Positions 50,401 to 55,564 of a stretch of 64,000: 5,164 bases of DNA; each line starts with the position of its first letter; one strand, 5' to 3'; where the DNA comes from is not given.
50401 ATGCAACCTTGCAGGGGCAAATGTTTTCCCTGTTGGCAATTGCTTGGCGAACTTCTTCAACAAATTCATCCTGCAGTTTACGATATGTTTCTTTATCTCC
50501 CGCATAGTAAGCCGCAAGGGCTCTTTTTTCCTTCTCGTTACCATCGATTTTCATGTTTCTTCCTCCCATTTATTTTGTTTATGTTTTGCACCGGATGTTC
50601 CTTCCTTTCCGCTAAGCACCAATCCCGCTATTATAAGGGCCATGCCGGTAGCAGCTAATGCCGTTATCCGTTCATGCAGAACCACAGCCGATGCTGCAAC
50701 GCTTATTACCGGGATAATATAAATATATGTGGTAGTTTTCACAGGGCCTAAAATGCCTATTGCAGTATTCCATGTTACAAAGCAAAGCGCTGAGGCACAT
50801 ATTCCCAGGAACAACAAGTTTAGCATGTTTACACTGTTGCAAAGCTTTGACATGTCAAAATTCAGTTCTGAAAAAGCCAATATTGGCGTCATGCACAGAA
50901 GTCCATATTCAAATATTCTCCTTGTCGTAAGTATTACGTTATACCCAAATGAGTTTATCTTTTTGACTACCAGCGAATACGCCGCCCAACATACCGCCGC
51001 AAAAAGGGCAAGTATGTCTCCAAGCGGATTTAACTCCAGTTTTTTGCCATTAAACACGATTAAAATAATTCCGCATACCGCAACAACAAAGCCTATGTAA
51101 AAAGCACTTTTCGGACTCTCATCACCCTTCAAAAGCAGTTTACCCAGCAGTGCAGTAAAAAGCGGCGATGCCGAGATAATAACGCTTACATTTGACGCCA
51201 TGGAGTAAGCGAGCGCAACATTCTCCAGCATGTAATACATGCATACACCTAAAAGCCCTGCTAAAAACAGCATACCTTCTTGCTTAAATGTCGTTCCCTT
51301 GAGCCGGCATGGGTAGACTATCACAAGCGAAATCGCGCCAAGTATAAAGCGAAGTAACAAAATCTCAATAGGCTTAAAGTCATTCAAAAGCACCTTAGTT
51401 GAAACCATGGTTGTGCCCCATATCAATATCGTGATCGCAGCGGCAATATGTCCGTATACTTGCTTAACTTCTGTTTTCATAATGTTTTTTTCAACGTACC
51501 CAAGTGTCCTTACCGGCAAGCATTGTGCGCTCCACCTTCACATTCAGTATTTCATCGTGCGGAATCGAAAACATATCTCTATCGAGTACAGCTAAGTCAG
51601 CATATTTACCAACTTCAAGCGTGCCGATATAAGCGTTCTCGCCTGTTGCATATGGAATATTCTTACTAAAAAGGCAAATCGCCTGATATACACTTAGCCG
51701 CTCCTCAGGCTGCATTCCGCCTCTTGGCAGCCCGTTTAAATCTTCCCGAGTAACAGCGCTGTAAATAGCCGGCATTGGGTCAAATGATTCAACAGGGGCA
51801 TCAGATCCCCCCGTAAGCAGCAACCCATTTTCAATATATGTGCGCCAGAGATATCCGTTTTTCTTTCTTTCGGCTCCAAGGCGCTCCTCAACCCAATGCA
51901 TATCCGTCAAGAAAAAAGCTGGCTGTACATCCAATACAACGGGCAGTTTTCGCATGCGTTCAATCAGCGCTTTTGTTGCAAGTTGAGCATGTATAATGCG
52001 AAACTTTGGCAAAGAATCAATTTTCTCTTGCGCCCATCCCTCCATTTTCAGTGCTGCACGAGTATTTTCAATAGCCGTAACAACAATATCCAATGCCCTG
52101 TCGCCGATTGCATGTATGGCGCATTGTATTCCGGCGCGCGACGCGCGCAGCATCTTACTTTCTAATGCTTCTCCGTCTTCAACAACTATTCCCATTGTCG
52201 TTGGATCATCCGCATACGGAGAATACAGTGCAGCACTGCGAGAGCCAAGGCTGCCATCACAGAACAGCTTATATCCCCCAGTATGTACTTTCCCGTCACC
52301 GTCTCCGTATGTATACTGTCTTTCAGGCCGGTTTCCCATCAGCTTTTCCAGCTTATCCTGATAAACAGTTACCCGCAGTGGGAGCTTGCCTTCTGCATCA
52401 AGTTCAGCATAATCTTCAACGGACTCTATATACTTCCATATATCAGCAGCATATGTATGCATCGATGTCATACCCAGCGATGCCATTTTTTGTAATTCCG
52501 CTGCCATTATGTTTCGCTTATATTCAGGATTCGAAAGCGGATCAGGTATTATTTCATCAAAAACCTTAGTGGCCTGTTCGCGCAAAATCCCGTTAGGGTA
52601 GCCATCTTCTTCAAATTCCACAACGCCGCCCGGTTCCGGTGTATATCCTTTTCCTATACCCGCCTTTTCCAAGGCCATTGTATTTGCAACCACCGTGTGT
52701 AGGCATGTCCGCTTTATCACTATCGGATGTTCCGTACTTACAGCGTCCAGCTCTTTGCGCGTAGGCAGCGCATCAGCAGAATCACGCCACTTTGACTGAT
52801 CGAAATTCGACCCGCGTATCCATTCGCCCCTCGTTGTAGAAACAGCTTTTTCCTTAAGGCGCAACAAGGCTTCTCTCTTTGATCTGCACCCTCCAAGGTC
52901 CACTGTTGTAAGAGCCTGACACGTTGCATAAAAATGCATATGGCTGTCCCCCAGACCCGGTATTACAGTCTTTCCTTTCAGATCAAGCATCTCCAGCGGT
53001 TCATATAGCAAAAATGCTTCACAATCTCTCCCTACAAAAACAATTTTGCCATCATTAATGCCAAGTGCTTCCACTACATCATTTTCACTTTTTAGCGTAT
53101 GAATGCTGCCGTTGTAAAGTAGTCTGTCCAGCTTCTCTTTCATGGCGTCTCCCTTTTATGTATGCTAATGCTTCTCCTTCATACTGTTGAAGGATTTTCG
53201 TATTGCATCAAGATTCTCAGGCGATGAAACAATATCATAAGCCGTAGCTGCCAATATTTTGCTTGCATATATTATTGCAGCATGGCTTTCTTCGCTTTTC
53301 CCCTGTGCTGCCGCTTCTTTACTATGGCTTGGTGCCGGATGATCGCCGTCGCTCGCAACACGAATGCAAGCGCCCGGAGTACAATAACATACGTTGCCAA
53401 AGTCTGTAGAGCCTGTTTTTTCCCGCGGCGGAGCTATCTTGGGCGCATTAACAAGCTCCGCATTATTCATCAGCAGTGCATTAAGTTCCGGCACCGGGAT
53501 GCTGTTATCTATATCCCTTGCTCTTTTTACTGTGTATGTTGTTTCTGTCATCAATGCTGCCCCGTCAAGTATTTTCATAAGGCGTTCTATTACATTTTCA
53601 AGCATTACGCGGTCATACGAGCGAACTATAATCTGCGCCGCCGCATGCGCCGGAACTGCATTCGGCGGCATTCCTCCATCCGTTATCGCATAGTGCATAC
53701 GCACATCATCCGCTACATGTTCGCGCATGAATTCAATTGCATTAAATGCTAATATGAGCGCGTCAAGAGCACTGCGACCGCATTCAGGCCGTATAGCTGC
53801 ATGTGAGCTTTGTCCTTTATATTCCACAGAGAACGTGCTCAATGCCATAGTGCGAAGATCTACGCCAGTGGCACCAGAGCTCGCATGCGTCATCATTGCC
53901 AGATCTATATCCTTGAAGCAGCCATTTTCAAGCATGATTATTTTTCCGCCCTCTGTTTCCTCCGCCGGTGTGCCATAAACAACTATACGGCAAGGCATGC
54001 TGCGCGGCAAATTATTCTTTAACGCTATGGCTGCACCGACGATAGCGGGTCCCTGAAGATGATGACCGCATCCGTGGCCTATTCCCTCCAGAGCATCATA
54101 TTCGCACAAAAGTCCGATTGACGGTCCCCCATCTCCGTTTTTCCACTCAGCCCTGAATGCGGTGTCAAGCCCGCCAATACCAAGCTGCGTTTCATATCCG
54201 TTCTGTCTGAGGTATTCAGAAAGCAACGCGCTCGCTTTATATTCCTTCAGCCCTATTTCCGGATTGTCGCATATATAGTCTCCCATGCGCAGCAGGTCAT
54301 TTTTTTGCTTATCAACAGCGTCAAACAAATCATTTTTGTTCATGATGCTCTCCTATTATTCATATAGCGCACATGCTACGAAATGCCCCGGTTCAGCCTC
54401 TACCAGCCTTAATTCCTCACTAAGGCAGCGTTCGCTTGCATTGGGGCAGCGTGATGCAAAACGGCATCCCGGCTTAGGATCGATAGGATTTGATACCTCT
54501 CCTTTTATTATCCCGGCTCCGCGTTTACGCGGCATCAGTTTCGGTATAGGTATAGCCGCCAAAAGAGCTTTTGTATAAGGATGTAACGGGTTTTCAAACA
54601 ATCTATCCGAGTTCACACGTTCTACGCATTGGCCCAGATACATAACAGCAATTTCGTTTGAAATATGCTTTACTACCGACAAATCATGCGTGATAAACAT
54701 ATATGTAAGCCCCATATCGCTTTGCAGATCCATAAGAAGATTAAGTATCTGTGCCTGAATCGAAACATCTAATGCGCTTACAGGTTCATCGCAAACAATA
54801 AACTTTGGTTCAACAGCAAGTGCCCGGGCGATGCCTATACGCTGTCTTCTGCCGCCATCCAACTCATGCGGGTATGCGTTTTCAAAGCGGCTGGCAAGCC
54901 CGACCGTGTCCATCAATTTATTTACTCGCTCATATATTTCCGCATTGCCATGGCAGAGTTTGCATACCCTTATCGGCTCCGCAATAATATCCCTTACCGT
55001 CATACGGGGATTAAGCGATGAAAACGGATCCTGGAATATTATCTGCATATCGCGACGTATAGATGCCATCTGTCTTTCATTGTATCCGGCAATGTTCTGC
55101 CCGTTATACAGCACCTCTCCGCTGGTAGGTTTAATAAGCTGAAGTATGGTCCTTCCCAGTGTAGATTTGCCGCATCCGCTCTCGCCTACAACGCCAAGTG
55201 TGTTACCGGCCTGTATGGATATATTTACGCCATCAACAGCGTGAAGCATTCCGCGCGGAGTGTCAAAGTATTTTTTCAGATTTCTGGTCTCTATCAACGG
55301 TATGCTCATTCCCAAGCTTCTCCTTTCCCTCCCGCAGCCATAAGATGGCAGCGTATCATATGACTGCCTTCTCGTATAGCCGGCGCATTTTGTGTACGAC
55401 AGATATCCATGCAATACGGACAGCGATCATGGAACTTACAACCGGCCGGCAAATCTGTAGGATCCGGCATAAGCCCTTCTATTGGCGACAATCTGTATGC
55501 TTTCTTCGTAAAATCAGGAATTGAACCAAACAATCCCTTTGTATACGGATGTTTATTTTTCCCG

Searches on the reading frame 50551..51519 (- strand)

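Call 35: search_protein_families(library=pfam, max_evalue=0.001, proteins=[window:50551-51519:-])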
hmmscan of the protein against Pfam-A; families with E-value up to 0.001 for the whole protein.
window:50551-51519:- (322 aa): 2 families
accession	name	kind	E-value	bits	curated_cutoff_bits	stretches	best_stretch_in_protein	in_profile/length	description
PF00892.27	EamA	-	3.3e-39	134.7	28.2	2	22-155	2-134/135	EamA-like transporter family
PF03151.22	TPT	-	3.8e-10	40.1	30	1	38-302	18-289/291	Triose-phosphate Transporter family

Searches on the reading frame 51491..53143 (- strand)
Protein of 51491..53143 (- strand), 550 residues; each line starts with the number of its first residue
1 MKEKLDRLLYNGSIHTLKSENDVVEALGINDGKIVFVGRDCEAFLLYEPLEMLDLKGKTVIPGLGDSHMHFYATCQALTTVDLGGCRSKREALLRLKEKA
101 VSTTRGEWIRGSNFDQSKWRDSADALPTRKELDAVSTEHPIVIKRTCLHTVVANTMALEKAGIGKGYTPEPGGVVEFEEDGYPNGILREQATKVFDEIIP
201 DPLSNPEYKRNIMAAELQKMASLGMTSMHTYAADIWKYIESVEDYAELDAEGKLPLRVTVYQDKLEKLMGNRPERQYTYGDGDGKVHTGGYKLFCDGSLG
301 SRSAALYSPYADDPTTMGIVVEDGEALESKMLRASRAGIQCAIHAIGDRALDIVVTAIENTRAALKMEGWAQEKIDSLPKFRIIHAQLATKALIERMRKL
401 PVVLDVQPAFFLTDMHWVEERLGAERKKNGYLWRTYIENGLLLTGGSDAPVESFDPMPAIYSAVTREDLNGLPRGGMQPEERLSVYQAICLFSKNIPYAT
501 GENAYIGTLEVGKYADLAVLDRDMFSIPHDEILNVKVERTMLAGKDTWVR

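Call 35: search_protein_families(library=pfam, max_evalue=0.001, proteins=[window:51491-53143:-])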
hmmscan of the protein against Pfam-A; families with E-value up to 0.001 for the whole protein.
window:51491-53143:- (550 aa): 2 families
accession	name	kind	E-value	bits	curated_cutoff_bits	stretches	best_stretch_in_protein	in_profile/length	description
PF07969.17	Amidohydro_3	-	1.6e-107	361.4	29.7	1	52-545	2-469/472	Amidohydrolase family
PF01979.26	Amidohydro_1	-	2.6e-07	30.7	25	1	433-545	235-343/345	Amidohydrolase family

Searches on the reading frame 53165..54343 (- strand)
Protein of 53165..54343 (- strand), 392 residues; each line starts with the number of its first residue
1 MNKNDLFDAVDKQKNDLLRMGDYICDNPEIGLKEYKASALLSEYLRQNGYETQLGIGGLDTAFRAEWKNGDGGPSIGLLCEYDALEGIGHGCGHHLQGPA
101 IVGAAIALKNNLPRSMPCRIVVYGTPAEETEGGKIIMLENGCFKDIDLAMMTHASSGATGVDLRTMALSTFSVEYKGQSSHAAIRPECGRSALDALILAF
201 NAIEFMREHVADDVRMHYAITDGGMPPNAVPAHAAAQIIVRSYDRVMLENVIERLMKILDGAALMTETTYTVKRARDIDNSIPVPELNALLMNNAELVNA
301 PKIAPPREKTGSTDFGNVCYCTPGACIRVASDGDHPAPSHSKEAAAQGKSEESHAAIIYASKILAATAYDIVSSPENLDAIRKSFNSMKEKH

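Call 35: search_protein_families(library=pfam, max_evalue=0.001, proteins=[window:53165-54343:-])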
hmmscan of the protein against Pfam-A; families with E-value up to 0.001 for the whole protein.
window:53165-54343:- (392 aa): 2 families
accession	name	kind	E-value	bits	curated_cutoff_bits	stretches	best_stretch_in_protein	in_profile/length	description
PF07687.19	M20_dimer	-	9.1e-08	32.5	21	1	169-261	7-101/107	Peptidase dimerisation domain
PF01546.33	Peptidase_M20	-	5.6e-07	30.1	24.6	1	86-323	25-169/206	Peptidase family M20/M25/M40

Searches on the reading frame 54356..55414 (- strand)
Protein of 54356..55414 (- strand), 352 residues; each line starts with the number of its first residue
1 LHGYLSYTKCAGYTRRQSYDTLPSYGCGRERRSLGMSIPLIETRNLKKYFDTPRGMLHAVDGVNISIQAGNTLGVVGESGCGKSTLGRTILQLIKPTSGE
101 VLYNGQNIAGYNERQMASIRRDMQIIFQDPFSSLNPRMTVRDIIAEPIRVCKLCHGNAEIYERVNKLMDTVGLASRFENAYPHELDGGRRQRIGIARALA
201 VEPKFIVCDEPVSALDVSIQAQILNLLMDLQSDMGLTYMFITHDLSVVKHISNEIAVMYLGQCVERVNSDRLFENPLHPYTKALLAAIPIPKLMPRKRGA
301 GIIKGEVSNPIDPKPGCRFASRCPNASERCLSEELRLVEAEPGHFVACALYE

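Call 35: search_protein_families(library=pfam, max_evalue=0.001, proteins=[window:54356-55414:-])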
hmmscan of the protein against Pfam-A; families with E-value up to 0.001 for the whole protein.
window:54356-55414:- (352 aa): 2 families
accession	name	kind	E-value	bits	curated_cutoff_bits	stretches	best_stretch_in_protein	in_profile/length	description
PF00005.33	ABC_tran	-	1.4e-30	107.1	25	1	61-212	2-136/137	ABC transporter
PF08352.17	oligo_HPY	-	8.9e-18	64.9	27.1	1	264-330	1-65/65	Oligopeptide/dipeptide transporter, C-terminal region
